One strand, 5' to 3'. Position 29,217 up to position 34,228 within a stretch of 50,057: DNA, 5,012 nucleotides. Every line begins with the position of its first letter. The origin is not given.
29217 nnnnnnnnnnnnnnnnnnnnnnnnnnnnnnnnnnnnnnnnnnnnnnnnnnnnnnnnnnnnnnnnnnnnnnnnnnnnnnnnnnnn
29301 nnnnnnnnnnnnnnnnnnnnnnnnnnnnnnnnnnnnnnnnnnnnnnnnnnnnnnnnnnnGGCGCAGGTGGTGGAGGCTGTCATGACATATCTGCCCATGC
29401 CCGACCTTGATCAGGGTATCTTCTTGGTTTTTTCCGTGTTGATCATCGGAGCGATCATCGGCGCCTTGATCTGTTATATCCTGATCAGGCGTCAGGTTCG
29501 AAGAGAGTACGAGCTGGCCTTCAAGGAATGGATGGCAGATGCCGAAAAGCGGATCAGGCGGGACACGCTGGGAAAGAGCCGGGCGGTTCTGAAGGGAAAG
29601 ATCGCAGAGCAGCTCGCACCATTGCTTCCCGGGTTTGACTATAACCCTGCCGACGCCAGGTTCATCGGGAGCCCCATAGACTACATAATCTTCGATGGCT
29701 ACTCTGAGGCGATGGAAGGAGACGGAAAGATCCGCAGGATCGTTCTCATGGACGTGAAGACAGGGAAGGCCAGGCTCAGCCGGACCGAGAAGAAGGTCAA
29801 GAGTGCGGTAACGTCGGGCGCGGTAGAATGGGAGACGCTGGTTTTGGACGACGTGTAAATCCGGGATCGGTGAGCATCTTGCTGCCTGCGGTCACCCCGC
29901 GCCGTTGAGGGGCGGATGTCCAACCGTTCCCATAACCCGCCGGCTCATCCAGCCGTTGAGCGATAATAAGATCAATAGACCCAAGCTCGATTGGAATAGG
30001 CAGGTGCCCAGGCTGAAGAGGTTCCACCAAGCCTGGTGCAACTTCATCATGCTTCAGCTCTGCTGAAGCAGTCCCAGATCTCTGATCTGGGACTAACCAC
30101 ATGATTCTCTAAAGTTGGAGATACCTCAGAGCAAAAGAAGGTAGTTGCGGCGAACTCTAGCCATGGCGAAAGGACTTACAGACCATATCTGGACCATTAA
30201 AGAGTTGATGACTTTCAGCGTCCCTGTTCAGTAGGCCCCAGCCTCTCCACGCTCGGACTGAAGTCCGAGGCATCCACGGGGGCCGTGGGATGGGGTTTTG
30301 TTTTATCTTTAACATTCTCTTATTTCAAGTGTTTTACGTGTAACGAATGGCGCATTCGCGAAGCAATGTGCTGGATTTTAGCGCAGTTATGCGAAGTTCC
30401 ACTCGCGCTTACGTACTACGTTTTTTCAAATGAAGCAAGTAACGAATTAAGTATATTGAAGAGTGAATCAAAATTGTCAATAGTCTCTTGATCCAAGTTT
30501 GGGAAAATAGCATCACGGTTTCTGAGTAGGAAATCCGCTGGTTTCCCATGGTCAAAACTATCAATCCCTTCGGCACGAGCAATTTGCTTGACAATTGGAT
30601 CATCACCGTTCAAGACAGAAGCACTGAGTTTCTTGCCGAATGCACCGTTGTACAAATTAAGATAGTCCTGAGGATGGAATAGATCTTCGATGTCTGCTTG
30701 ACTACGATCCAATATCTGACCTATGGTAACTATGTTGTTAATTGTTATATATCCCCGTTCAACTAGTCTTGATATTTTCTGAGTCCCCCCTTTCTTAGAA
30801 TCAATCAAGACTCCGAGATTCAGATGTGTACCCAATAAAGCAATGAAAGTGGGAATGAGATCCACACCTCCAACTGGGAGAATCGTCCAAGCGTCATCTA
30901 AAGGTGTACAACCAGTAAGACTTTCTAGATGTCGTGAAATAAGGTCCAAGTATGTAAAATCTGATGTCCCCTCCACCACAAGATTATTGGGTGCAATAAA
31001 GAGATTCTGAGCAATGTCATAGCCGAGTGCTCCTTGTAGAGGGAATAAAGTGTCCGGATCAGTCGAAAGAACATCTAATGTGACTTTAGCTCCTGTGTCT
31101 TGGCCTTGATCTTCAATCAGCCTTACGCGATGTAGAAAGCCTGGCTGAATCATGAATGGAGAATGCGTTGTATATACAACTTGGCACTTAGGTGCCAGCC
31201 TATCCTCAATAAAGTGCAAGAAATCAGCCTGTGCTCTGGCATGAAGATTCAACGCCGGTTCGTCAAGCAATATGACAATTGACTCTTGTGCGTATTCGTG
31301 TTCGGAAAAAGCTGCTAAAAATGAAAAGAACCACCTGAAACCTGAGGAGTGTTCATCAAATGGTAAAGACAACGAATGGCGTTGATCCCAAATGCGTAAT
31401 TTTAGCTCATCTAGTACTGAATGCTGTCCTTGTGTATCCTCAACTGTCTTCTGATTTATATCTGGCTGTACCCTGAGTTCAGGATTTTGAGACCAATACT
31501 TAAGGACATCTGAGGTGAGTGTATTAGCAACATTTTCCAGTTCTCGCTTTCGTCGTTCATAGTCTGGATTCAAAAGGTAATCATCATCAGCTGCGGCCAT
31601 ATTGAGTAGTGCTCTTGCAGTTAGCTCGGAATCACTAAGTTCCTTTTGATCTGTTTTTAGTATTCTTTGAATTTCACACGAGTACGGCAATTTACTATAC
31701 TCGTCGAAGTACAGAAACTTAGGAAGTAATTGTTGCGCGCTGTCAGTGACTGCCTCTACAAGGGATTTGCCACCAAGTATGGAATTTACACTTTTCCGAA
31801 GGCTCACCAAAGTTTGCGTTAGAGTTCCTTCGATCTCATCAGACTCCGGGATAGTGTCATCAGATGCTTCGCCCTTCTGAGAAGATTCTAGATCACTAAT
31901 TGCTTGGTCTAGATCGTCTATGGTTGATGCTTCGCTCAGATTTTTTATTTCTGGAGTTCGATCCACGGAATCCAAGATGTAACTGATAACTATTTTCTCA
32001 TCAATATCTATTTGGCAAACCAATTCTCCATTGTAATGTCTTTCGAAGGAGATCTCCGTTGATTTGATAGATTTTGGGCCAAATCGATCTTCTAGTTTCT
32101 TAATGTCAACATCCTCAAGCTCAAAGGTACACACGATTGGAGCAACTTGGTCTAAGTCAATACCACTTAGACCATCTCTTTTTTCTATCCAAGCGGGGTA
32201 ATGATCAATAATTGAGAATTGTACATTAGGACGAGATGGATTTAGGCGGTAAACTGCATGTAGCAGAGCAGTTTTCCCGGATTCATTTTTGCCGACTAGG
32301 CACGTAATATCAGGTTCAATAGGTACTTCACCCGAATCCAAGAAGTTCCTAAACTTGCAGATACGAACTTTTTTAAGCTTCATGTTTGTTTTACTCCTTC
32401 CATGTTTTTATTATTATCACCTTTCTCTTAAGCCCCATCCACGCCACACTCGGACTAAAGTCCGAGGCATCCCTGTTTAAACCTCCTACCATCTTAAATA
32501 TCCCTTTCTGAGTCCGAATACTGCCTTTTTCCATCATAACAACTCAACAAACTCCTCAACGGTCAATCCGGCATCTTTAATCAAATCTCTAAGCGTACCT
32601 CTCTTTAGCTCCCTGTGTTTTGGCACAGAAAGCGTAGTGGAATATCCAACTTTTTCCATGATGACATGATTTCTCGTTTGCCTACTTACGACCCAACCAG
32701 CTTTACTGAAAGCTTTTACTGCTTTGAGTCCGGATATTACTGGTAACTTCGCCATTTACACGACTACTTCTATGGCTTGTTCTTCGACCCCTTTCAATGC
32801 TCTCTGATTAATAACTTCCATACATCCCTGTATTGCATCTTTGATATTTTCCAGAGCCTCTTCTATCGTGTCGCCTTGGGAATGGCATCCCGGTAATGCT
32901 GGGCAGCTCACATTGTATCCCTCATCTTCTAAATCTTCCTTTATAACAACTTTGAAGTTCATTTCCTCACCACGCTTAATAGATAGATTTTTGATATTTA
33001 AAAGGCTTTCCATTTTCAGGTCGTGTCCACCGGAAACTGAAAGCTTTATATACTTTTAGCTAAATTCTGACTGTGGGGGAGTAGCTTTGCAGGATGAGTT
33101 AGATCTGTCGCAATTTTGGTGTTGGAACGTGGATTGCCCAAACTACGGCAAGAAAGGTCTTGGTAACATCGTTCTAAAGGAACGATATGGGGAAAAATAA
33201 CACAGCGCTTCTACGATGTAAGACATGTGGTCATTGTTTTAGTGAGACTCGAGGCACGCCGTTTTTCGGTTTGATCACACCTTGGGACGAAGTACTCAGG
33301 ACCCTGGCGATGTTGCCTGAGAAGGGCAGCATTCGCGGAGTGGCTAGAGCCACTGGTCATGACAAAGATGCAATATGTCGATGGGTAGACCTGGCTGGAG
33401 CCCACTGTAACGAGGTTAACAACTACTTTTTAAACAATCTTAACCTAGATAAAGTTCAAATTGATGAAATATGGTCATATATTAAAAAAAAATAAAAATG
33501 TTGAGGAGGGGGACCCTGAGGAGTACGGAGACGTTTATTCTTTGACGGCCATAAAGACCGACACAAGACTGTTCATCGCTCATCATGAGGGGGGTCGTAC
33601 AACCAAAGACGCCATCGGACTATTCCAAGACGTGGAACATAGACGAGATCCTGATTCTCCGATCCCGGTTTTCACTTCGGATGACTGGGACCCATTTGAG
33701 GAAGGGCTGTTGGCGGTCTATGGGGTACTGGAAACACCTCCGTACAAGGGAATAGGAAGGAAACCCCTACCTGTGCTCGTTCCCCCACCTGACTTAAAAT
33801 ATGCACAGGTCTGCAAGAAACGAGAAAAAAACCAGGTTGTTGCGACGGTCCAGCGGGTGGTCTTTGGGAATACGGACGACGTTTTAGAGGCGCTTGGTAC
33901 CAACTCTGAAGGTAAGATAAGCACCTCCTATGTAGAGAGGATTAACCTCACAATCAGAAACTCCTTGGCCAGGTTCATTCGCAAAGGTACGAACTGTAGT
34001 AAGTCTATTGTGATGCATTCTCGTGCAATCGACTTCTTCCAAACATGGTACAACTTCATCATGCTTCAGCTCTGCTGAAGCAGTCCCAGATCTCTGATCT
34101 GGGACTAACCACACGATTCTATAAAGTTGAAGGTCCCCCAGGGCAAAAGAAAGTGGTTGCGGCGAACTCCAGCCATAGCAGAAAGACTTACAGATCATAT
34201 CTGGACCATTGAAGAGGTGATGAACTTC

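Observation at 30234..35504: AT-rich island in which every minus-strand gene or operon is followed by a member of one hairpin-element family (A-D): cassette-like organisation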

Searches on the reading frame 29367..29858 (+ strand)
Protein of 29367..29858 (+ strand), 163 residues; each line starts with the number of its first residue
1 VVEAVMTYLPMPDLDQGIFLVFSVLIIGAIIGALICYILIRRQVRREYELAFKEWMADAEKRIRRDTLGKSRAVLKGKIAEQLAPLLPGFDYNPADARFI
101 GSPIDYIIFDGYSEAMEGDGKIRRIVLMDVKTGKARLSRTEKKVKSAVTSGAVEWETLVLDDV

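Call 10: search_protein_families(library=pfam, proteins=[window:29367-29858:+], max_evalue=0.01)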
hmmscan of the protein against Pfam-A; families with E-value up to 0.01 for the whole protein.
window:29367-29858:+ (163 aa): 2 families
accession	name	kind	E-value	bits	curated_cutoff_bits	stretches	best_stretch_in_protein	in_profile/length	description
PF10107.15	Endonuc_Holl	-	3.8e-39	134.5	23.8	1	40-158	43-157/159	Endonuclease related to archaeal Holliday junction resolvase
PF09335.16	VTT_dom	-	0.0025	18.7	33.9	1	17-53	15-44/123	VTT domain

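Call 77: find_homologous_proteins(query=window:29367-29858:+, max_evalue=1e-30)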
Query window:29367-29858:+ (163 aa): 251 proteins with E <= 1e-30 among 1375 candidates; the best 120 are listed.
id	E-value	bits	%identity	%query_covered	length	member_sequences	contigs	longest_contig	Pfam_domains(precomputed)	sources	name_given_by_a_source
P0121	3.5e-95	334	97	97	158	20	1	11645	PF10107.17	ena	-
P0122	7.1e-62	226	64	96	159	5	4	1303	PF10107.17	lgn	-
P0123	3.2e-57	211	96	63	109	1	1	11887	PF10107.17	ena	-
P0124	7.0e-56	206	66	79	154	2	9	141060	PF06305.17,PF10107.17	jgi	-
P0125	5.7e-55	203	65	79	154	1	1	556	PF10107.17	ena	-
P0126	4.6e-54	200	64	79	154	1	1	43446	PF10107.17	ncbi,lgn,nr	ncbi:MAG: hypothetical protein JW986_10510 [Methanotrichaceae archaeon]|nr:hypothetical protein [Met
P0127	9.0e-54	200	66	88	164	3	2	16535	PF10107.17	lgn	-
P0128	9.2e-52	193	62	96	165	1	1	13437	PF10107.17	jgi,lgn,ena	jgi:predicted Holliday junction resolvase-like endonuclease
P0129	1.6e-50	189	65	77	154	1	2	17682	PF10107.17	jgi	jgi:predicted Holliday junction resolvase-like endonuclease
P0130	2.3e-50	188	66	80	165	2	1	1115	PF10107.17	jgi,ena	-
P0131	8.3e-46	174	64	85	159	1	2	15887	PF10107.17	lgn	-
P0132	1.2e-45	173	63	85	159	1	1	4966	PF10107.17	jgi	jgi:hypothetical protein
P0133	1.5e-45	173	63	84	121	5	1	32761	PF10107.17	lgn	-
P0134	1.9e-45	172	62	85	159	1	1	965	PF10107.17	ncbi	-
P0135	3.8e-45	172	62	85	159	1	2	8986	PF10107.17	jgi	jgi:hypothetical protein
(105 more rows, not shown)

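Call 78: find_encoding_contigs(protein=P0121, flank=10000, max_places=3)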
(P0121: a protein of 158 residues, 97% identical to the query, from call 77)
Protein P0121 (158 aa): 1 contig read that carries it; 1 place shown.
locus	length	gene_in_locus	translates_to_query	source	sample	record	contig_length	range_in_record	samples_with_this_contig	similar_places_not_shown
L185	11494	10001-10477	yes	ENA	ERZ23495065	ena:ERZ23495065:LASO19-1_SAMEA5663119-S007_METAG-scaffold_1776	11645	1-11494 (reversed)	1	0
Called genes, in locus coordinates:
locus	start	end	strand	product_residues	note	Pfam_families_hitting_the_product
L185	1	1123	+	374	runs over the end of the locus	-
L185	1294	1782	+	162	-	PF01863:YgjP-like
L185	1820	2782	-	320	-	PF00565:SNase, PF00932:LTD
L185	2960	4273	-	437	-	PF13393:tRNA-synt_His, PF00587:tRNA-synt_2b, PF13393:tRNA-synt_His, PF03129:HGTP_anticodon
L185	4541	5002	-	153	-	-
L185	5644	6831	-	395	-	PF01336:tRNA_anti-codon, PF12850:Metallophos_2 (faint), PF00149:Metallophos, PF04042:DNA_pol_E_B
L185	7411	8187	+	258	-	-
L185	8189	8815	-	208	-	PF01269:Fibrillarin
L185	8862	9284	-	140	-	PF01402:RHH_1, PF08753:NikR_C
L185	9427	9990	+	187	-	-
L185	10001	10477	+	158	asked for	PF10107:Endonuc_Holl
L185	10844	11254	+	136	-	PF06271:RDD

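Call 79: find_encoding_contigs(protein=P0123, flank=10000, max_places=3)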
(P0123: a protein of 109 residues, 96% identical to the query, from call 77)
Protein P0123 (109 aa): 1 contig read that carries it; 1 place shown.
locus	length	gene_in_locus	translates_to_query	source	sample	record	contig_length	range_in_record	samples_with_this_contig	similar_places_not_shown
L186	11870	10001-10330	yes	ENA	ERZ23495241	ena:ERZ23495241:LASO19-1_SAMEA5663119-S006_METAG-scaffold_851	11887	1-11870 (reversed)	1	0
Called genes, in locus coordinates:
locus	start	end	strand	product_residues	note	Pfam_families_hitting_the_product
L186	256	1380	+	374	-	-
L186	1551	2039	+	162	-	PF01863:YgjP-like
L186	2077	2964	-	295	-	PF00565:SNase, PF00932:LTD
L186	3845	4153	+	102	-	-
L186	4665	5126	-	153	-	-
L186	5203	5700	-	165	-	-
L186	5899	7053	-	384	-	PF01336:tRNA_anti-codon, PF12850:Metallophos_2 (faint), PF00149:Metallophos, PF04042:DNA_pol_E_B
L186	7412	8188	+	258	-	-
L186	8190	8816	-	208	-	PF01269:Fibrillarin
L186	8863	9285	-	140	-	PF01402:RHH_1, PF08753:NikR_C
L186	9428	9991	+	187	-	-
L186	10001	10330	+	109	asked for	PF10107:Endonuc_Holl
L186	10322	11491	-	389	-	PF07592:DDE_Tnp_ISAZ013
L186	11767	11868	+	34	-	?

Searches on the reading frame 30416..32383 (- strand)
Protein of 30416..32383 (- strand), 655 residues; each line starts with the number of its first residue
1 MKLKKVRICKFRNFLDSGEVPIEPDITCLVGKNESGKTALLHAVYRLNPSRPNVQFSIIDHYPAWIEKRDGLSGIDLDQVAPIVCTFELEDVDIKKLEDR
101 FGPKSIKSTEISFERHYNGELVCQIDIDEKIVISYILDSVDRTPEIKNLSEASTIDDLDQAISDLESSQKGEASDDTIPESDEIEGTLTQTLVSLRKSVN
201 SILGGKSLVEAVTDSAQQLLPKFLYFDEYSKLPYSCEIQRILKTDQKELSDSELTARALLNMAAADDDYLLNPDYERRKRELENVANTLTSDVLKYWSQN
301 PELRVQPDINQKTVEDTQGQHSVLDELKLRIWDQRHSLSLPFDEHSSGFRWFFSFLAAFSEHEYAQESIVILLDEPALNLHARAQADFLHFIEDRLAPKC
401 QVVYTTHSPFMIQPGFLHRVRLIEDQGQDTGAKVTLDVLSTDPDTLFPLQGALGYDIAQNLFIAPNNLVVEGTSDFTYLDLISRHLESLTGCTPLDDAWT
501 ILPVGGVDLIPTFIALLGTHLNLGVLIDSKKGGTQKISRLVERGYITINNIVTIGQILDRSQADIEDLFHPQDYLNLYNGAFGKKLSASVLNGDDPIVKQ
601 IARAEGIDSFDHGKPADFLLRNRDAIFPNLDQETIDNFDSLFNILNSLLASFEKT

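Call 10: search_protein_families(library=pfam, proteins=[window:30416-32383:-], max_evalue=0.01)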
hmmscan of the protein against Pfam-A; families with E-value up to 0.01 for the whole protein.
window:30416-32383:- (655 aa): 5 families
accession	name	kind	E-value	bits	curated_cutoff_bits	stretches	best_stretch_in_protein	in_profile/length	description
PF13175.12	AAA_15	-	2.4e-22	80.5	32.1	1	1-412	1-374/374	AAA ATPase domain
PF13304.12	AAA_21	-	4.2e-15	57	27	1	253-412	156-303/304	AAA domain, putative AbiEii toxin, Type IV TA system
PF02463.25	SMC_N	-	1.1e-07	31.9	40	1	3-412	2-202/220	RecF/RecN/SMC N terminal domain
PF13476.12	AAA_23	-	2.8e-05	25.3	27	1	5-43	1-38/201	AAA domain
PF13555.12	AAA_29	-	0.0088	16.2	27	0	6-47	4-45/61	P-loop containing region of AAA domain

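Call 12: find_encoding_contigs(protein=window:30416-32383:-, flank=10000, max_places=8)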
Protein window:30416-32383:- (655 aa): 2 contigs read that carry it; 1 place shown.
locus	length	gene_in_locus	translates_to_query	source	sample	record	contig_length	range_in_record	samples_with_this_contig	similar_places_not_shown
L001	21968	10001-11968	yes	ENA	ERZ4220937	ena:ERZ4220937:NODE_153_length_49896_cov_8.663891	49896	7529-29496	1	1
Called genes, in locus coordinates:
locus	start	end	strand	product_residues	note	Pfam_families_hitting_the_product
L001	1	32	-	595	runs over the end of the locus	PF02784:Orn_Arg_deC_N, PF17810:Arg_decarb_HB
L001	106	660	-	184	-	-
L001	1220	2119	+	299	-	PF04055:Radical_SAM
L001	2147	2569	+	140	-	PF01951:Archease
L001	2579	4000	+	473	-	PF01139:RtcB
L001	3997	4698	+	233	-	PF00588:SpoU_methylase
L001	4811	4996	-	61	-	PF21838:DUF6897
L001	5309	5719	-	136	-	PF06271:RDD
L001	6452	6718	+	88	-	PF01797:Y1_Tnp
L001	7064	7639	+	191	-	-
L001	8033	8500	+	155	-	-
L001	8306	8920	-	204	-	PF03400:DDE_Tnp_IS1 (faint)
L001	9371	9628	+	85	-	PF15970:HicB-like_2 (weak), PF15919:HicB_lk_antitox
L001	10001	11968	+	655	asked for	PF02463:SMC_N (weak), PF13175:AAA_15, PF13476:AAA_23 (faint), PF13304:AAA_21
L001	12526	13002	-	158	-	PF10107:Endonuc_Holl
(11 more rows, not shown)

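Call 96: search_protein_families(library=padloc, proteins=[window:30416-32383:-], max_evalue=0.001)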
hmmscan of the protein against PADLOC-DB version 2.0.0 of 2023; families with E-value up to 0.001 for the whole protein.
window:30416-32383:- (655 aa): 107 families (the best 25 are shown)
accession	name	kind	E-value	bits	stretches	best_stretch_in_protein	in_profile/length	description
PDLC02979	AriA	-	6.3e-25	86.7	1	1-412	1-373/373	-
PDLC02358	Old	-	4.7e-18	63.3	2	235-517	160-434/578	Old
PDLC02980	AriA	-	3.1e-16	58.2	1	336-412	229-303/304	-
PDLC00267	PtuA1|PtuA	-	4.5e-15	53.7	2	1-44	1-43/438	AAA ATPase domain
PDLC04164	AriA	-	5e-14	50.5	1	323-425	150-249/253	-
PDLC04033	PD-T4-4_A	-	7.1e-14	49.8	1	307-413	267-371/460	-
PDLC00278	PtuA1|PtuA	-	9.1e-14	49.6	2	1-44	1-43/436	AAA ATPase domain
PDLC00271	PtuA1|PtuA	-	1.1e-13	49.5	2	368-426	279-336/421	AAA ATPase domain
PDLC00102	GajA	-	1e-12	45.3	2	1-44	1-43/532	AAA ATPase domain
PDLC00091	GajA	-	1.3e-12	45.4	2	1-46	1-46/627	AAA ATPase domain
PDLC00067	GajA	-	5.6e-12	42.9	2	339-537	267-467/604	AAA ATPase domain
PDLC00298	PtuA1|PtuA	-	1e-11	42.6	2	1-44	1-43/423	AAA ATPase domain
PDLC00311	PtuA1|PtuA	-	1.3e-11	42.2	1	1-44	1-43/455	AAA ATPase domain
PDLC00310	PtuA1|PtuA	-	2.4e-11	41.4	1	1-44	1-43/443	AAA ATPase domain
PDLC02915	ATPase-Toprim_I-B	-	3.6e-11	40.6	2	352-413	242-300/623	-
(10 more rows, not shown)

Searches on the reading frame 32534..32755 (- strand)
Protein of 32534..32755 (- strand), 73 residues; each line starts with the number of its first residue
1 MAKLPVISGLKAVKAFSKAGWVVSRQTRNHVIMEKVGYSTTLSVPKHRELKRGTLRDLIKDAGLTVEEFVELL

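Call 10: search_protein_families(library=pfam, proteins=[window:32534-32755:-], max_evalue=0.01)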
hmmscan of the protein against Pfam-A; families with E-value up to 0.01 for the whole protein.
window:32534-32755:- (73 aa): 1 family
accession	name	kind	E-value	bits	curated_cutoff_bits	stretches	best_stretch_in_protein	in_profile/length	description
PF07927.17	HicA_toxin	-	9e-15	55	27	1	12-64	4-58/58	HicA toxin of bacterial toxin-antitoxin,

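Call 96: search_protein_families(library=padloc, proteins=[window:32534-32755:-], max_evalue=0.001)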
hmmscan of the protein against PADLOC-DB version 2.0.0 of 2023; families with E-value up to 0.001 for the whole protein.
window:32534-32755:- (73 aa): 0 families

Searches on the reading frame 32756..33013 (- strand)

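Call 10: search_protein_families(library=pfam, proteins=[window:32756-33013:-], max_evalue=0.01)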
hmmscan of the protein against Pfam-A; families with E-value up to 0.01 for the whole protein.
window:32756-33013:- (85 aa): 2 families
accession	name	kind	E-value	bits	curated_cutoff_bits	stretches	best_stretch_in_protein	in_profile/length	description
PF15919.11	HicB_lk_antitox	-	2.8e-11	44.1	27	1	21-71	2-51/123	HicB_like antitoxin of bacterial toxin-antitoxin system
PF21748.3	UPF0150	-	0.00084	19.7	27.3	1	28-63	15-51/64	UPF0150-like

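Call 96: search_protein_families(library=padloc, proteins=[window:32756-33013:-], max_evalue=0.001)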
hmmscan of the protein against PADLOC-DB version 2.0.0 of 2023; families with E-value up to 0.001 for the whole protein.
window:32756-33013:- (85 aa): 0 families

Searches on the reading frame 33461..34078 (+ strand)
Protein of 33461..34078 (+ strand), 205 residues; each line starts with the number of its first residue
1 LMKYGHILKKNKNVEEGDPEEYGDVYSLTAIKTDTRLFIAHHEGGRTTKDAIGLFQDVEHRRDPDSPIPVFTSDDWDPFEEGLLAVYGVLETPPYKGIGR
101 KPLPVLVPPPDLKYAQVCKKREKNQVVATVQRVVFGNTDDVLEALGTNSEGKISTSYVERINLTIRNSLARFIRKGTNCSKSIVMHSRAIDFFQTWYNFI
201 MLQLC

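Call 10: search_protein_families(library=pfam, proteins=[window:33461-34078:+], max_evalue=0.01)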
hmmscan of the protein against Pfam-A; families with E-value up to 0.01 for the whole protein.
window:33461-34078:+ (205 aa): 1 family
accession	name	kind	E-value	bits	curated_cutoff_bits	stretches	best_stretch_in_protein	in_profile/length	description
PF03400.19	DDE_Tnp_IS1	-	2.4e-06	28.4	24.1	1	151-193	82-124/131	IS1 transposase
